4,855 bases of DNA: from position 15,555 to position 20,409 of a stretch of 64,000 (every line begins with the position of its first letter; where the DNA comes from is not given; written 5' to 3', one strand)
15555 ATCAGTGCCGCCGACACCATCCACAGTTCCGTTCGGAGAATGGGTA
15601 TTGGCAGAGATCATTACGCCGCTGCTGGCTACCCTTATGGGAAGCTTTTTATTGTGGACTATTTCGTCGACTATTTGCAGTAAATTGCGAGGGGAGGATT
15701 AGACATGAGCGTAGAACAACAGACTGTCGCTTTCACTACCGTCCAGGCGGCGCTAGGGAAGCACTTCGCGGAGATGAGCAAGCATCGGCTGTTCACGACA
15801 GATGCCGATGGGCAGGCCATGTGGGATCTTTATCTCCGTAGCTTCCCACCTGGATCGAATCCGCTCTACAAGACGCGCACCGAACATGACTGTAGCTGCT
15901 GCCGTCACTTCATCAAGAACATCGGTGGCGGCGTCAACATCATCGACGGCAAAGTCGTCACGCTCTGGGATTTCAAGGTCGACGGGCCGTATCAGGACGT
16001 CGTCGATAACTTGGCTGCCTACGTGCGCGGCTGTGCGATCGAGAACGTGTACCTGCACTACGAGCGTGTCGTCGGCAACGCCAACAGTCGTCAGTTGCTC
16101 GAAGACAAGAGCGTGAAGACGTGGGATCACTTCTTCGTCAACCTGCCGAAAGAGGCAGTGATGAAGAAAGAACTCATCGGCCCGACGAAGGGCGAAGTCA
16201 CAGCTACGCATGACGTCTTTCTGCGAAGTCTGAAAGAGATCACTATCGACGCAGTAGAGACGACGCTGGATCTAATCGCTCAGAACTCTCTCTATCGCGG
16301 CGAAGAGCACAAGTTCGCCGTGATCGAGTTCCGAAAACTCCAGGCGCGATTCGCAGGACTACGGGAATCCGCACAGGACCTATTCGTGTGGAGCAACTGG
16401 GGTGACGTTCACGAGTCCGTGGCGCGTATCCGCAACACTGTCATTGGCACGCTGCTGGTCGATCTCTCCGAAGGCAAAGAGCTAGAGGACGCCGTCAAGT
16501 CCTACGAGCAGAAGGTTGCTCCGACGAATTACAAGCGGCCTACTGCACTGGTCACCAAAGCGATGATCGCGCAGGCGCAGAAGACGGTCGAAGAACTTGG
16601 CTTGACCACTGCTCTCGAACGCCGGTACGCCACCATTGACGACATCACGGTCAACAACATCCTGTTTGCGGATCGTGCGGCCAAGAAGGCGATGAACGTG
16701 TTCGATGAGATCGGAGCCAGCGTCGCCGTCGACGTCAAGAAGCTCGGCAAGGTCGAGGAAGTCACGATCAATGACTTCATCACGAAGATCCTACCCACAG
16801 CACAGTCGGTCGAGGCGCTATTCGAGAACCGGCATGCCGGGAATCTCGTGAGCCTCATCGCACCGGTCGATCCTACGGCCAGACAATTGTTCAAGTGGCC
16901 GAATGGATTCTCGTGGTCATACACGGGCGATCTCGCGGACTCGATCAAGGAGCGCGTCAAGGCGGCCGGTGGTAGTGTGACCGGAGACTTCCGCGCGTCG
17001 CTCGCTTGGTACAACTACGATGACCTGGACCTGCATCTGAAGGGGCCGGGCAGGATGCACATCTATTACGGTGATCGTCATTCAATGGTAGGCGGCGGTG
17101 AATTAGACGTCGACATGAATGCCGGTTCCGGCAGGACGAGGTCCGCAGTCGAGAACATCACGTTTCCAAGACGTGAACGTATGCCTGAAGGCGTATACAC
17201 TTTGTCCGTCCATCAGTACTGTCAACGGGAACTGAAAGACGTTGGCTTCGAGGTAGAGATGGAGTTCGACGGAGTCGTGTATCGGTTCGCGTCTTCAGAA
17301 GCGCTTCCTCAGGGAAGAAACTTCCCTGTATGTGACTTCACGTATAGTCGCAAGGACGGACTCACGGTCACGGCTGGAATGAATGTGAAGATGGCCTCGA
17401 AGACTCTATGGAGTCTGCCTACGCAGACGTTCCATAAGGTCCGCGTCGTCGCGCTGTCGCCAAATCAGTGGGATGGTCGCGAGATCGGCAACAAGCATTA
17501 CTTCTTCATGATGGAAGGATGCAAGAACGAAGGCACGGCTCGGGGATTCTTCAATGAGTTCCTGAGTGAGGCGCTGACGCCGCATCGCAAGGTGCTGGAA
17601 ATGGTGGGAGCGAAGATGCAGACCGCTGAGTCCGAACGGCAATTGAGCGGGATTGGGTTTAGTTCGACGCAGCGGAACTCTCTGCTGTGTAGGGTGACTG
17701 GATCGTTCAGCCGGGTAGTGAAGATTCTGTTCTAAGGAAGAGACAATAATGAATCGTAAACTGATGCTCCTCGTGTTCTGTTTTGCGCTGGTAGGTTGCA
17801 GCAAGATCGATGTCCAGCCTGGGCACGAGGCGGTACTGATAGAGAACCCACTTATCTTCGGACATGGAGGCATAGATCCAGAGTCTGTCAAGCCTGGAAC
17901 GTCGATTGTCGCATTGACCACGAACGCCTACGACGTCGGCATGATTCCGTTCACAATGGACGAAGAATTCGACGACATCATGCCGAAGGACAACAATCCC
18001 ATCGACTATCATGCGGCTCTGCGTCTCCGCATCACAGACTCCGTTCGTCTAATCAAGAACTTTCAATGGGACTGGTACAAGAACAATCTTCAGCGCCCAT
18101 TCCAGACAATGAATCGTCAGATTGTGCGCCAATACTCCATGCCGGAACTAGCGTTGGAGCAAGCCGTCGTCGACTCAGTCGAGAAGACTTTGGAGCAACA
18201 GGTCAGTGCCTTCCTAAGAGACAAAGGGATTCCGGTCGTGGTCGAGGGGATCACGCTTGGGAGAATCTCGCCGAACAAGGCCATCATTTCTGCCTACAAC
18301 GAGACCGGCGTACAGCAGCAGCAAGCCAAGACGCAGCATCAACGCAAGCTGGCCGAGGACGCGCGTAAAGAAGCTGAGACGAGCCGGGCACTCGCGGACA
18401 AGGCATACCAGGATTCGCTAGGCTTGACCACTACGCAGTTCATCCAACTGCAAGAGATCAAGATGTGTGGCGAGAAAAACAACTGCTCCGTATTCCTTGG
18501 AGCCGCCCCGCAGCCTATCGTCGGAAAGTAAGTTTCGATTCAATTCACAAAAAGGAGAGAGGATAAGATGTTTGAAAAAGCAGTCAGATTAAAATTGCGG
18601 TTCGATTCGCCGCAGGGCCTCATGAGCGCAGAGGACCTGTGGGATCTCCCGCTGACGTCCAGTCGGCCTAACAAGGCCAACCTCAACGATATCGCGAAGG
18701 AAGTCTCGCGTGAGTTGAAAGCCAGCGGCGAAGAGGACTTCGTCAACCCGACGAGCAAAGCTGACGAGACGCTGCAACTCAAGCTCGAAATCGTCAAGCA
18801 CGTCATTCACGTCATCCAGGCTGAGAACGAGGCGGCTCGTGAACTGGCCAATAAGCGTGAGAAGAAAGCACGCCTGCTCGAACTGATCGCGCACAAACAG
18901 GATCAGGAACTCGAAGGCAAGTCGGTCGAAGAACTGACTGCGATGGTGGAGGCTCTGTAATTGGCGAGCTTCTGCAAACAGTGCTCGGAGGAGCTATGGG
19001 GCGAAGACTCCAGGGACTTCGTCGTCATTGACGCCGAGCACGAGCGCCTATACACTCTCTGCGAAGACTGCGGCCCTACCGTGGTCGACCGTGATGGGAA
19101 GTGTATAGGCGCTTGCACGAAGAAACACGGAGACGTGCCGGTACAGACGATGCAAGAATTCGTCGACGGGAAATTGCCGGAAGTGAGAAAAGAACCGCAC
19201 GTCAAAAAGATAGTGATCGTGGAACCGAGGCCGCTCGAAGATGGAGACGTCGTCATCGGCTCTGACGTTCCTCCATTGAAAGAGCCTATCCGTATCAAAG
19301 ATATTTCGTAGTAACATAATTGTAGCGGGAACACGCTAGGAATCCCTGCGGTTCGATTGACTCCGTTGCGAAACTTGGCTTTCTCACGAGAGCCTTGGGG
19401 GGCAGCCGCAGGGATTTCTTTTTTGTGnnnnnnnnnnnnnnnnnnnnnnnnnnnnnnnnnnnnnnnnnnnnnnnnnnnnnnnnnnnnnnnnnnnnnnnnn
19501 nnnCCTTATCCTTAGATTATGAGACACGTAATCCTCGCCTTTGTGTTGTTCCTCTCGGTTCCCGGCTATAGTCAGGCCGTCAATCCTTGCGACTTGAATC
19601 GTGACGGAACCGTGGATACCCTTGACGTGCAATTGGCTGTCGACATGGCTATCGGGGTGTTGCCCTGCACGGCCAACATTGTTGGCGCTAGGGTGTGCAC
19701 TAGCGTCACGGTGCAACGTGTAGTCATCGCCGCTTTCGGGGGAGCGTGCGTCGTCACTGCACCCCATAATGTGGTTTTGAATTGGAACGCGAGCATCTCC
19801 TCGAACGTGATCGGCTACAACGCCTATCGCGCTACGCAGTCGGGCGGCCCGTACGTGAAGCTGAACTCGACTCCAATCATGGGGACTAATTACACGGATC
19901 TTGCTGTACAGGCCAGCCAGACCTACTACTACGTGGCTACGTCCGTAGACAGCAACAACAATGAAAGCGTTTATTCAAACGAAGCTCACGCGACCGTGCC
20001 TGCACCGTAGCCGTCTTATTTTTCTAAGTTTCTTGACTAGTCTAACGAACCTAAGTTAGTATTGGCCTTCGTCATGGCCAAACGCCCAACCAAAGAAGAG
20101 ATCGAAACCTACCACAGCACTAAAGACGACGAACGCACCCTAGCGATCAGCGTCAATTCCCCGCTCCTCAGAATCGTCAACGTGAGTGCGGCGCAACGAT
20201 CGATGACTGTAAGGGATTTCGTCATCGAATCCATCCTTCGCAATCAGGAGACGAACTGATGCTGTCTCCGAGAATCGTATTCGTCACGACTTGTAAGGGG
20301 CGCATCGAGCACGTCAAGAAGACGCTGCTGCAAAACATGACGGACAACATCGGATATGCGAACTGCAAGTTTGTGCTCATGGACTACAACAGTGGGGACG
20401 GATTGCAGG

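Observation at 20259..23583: Sulfation module: APS kinase (CysC) plus a glycosyltransferase-sulfotransferase fusion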

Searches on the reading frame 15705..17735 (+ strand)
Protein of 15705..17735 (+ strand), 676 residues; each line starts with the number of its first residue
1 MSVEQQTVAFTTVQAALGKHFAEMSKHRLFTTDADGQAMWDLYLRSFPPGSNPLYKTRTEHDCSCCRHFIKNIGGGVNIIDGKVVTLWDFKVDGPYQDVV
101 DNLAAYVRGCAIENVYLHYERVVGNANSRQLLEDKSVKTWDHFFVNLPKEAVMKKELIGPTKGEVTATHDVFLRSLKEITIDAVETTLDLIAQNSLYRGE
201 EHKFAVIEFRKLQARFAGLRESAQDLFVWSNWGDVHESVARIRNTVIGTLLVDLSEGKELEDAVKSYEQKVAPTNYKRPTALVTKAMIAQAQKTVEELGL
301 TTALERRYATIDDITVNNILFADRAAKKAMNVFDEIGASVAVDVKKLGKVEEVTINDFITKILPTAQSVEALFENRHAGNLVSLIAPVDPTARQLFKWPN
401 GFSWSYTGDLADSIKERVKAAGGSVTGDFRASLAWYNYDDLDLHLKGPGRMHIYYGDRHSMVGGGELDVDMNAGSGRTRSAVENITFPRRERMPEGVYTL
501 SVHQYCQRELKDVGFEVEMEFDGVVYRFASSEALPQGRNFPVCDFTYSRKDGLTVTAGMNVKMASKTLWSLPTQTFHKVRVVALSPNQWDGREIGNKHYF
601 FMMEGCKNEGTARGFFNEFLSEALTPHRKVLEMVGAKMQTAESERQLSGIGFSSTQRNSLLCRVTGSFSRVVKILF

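Call 3: search_protein_families(library=pfam, proteins=[window:15705-17735:+], max_evalue=0.1)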
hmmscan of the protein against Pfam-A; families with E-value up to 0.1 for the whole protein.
window:15705-17735:+ (676 aa): 1 family
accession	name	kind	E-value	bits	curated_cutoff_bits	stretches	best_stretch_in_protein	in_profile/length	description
PF01580.24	FtsK_SpoIIIE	-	0.058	13.3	24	1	274-337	85-149/221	FtsK/SpoIIIE family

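Call 5: search_protein_families(library=phrogs, proteins=[window:15705-17735:+], max_evalue=0.01)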
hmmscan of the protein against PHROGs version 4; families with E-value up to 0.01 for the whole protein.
window:15705-17735:+ (676 aa): 5 families
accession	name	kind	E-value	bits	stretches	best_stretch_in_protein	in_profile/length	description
phrog_1735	-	unknown function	1.7e-265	884.1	1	9-676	3-673/673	-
phrog_23228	-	unknown function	4.9e-160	534.3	1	215-676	10-472/472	-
phrog_25920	-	unknown function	1.4e-36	127.4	1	13-177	7-172/173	-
phrog_21434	-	unknown function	6.5e-28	98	1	10-97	4-92/93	-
phrog_38165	-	unknown function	6.4e-13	49.2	1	224-271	6-54/57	-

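Call 11: search_dna_similar(query=window:15705-17735:+, collection=phages, mode=protein, max_rows=15)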
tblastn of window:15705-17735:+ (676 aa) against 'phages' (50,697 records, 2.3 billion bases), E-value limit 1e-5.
Records with a match: 557; places in all: 561; records where one place covers at least 80% of the query: 459.
Best place of each record, by identity: <60% 557.
By first word of the organism name: Salmonella 160; Klebsiella 84; Bacillus 32; Escherichia 30; Serratia 29; Caulobacter 28; Xanthomonas 23; Dickeya 21; Vibrio 20; Pseudomonas 19; and 32 more.
By host as written in the record: - 57; Klebsiella pneumoniae 42; Salmonella enterica 27; Salmonella enterica subsp. enterica serovar Enteritidis PT1 21; Bacillus cereus 15; Salmonella enterica subsp. enterica serovar Typhimurium 14; Escherichia coli O157:H7 11; Dickeya solani 11; and 172 more.
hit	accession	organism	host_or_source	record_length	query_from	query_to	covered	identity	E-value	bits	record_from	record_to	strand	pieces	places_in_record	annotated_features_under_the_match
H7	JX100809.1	Caulobacter phage CcrSwift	Caulobacter vibrioides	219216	6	676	99%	51.0%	0e+0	694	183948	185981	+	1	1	hypothetical protein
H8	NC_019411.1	Caulobacter phage CcrSwift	Caulobacter vibrioides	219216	6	676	99%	51.0%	0e+0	694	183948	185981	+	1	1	hypothetical protein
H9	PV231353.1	Caulobacter phage RBC57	Caulobacter vibrioides CB15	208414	6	676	99%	51.0%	0e+0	694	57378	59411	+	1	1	hypothetical protein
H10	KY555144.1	Caulobacter phage Ccr5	Caulobacter crescentus NA1000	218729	6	676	99%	51.0%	0e+0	692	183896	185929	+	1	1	hypothetical protein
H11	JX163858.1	Caulobacter phage phiCbK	Caulobacter crescentus CB15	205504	6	676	99%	51.0%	0e+0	691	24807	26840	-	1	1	hypothetical protein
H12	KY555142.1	Caulobacter phage Ccr10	Caulobacter crescentus NA1000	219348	6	676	99%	51.0%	0e+0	691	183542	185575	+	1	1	hypothetical protein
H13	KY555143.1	Caulobacter phage Ccr2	Caulobacter crescentus NA1000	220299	6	676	99%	51.0%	0e+0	691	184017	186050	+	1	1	hypothetical protein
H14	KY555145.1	Caulobacter phage Ccr29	Caulobacter crescentus NA1000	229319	6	676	99%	51.0%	0e+0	691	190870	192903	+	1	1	hypothetical protein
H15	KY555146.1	Caulobacter phage Ccr32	Caulobacter crescentus NA1000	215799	6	676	99%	51.0%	0e+0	691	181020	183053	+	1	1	hypothetical protein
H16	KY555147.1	Caulobacter phage Ccr34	Caulobacter crescentus NA1000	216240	6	676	99%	51.0%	0e+0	691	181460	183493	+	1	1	hypothetical protein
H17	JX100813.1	Caulobacter phage phiCbK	Caulobacter vibrioides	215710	6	676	99%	51.0%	0e+0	691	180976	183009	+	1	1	hypothetical protein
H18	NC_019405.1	Caulobacter phage phiCbK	Caulobacter vibrioides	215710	6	676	99%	51.0%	0e+0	691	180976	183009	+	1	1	hypothetical protein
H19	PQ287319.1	Caulobacter phage S2L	Caulobacter vibrioides CB15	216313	6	676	99%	51.0%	0e+0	691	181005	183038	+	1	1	hypothetical protein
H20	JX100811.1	Caulobacter virus Karma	Caulobacter crescentus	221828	10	676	99%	51.0%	0e+0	691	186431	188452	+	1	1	hypothetical protein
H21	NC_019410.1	Caulobacter virus Karma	Caulobacter crescentus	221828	10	676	99%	51.0%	0e+0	691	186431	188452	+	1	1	hypothetical protein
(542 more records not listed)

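Call 100: get_annotated_region(hit=H7, flank=7000)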
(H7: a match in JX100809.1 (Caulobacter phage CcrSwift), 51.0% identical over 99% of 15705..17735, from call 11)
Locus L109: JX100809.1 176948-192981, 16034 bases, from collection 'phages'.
description: Caulobacter phage CcrSwift, complete genome.
organism: Caulobacter phage CcrSwift (NCBI taxid 2927984)
taxonomy: Viruses; Duplodnaviria; Heunggongvirae; Uroviricota; Caudoviricetes; Dolichocephalovirinae; Shapirovirus; Shapirovirus swift
host: Caulobacter vibrioides; source: surface water; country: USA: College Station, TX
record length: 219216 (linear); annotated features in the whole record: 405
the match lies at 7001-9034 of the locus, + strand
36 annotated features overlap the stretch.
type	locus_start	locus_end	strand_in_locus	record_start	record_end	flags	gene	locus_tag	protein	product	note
CDS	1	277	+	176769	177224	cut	-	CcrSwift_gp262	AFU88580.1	hypothetical protein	-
CDS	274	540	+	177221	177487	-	-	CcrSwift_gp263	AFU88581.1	hypothetical protein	-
CDS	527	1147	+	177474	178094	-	-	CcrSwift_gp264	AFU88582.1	putative TAT signal protein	-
CDS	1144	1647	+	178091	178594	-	-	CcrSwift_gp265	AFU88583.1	hypothetical protein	-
CDS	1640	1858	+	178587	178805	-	-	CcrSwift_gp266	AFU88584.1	hypothetical protein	-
CDS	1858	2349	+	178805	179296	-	-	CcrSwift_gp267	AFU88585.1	hypothetical protein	-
CDS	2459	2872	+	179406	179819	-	-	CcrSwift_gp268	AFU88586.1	hypothetical protein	-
CDS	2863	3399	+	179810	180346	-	-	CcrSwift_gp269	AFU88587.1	hypothetical protein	-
CDS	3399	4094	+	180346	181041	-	-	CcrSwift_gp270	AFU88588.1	putative Ser/Thr protein phosphatase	-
CDS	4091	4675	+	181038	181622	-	-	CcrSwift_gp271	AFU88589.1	hypothetical protein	-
CDS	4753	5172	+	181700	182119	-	-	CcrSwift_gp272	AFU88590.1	hypothetical protein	-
CDS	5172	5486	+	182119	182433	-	-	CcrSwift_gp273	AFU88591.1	hypothetical protein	-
CDS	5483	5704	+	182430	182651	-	-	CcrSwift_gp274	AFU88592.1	hypothetical protein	-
CDS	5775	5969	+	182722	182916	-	-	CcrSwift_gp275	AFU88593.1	hypothetical protein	-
CDS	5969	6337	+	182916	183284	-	-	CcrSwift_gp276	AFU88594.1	hypothetical protein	-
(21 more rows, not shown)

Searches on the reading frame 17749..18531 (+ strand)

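Call 3: search_protein_families(library=pfam, proteins=[window:17749-18531:+], max_evalue=0.1)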
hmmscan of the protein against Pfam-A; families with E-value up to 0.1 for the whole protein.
window:17749-18531:+ (260 aa): 1 family
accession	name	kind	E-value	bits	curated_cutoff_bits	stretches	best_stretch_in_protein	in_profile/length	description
PF01145.31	Band_7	-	1.7e-17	64.5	23.6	1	22-200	3-172/176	SPFH domain / Band 7 family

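Call 5: search_protein_families(library=phrogs, proteins=[window:17749-18531:+], max_evalue=0.01)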
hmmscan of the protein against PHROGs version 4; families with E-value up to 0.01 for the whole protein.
window:17749-18531:+ (260 aa): 1 family
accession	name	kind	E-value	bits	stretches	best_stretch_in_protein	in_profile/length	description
phrog_200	-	other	1e-21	78.5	1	7-258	89-347/379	lipoprotein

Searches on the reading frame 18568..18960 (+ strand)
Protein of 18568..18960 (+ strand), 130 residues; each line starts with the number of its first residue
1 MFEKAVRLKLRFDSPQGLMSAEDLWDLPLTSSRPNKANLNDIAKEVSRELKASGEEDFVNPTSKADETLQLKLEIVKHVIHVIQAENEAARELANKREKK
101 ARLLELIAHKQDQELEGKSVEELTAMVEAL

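Call 3: search_protein_families(library=pfam, proteins=[window:18568-18960:+], max_evalue=0.1)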
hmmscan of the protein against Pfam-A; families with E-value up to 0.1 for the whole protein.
window:18568-18960:+ (130 aa): 3 families
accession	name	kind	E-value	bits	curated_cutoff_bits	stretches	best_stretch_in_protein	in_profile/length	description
PF25505.1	ARM_CPL3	-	0.02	15.2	26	1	59-130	40-109/122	CPL3 ARM repeat domain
PF18293.6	Caprin-1_dimer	-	0.023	15.6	27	1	56-128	35-107/116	Caprin-1 dimerization domain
PF10727.15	Rossmann-like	-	0.055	13.7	23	1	67-107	27-67/131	Rossmann-like domain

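Call 99: search_protein_families(library=phrogs, proteins=[window:18568-18960:+], max_evalue=0.001)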
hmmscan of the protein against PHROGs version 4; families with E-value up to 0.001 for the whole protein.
window:18568-18960:+ (130 aa): 1 family
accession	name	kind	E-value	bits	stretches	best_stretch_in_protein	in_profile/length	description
phrog_2018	-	unknown function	1.1e-46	159.3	1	1-130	5-132/132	-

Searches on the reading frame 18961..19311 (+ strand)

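Call 3: search_protein_families(library=pfam, proteins=[window:18961-19311:+], max_evalue=0.1)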
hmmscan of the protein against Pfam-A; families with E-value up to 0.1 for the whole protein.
window:18961-19311:+ (116 aa): 0 families

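Call 99: search_protein_families(library=phrogs, proteins=[window:18961-19311:+], max_evalue=0.001)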
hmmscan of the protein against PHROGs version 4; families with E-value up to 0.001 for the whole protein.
window:18961-19311:+ (116 aa): 1 family
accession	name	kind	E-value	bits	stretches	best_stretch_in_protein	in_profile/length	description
phrog_2210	-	unknown function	1e-10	42.4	1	1-52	1-57/66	-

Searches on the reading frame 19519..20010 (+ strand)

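Call 3: search_protein_families(library=pfam, proteins=[window:19519-20010:+], max_evalue=0.1)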
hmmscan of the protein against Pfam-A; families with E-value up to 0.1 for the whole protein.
window:19519-20010:+ (163 aa): 1 family
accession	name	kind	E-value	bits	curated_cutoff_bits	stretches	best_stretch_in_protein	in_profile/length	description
PF18370.7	RGI_lyase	-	0.0045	17.8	27.8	1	76-150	10-79/86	Rhamnogalacturonan I lyases beta-sheet domain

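Call 5: search_protein_families(library=phrogs, proteins=[window:19519-20010:+], max_evalue=0.01)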
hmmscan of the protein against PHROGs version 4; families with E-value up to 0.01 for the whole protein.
window:19519-20010:+ (163 aa): 0 families

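Call 80: search_protein_families(library=padloc, proteins=[window:19519-20010:+], max_evalue=0.01)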
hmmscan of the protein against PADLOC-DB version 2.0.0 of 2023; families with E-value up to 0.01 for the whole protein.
window:19519-20010:+ (163 aa): 0 families

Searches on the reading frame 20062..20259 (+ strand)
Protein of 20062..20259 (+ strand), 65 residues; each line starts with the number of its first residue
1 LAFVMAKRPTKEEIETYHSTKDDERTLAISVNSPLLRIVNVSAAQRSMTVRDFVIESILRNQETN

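Call 3: search_protein_families(library=pfam, proteins=[window:20062-20259:+], max_evalue=0.1)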
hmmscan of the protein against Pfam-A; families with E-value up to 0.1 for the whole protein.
window:20062-20259:+ (65 aa): 1 family
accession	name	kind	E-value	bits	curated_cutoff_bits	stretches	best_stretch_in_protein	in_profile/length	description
PF07702.18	UTRA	-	0.013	15.8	23.8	1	10-46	88-124/141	UTRA domain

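Call 80: search_protein_families(library=padloc, proteins=[window:20062-20259:+], max_evalue=0.01)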
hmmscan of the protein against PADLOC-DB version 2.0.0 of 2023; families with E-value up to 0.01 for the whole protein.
window:20062-20259:+ (65 aa): 0 families

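Call 99: search_protein_families(library=phrogs, proteins=[window:20062-20259:+], max_evalue=0.001)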
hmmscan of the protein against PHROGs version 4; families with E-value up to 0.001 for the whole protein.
window:20062-20259:+ (65 aa): 0 families
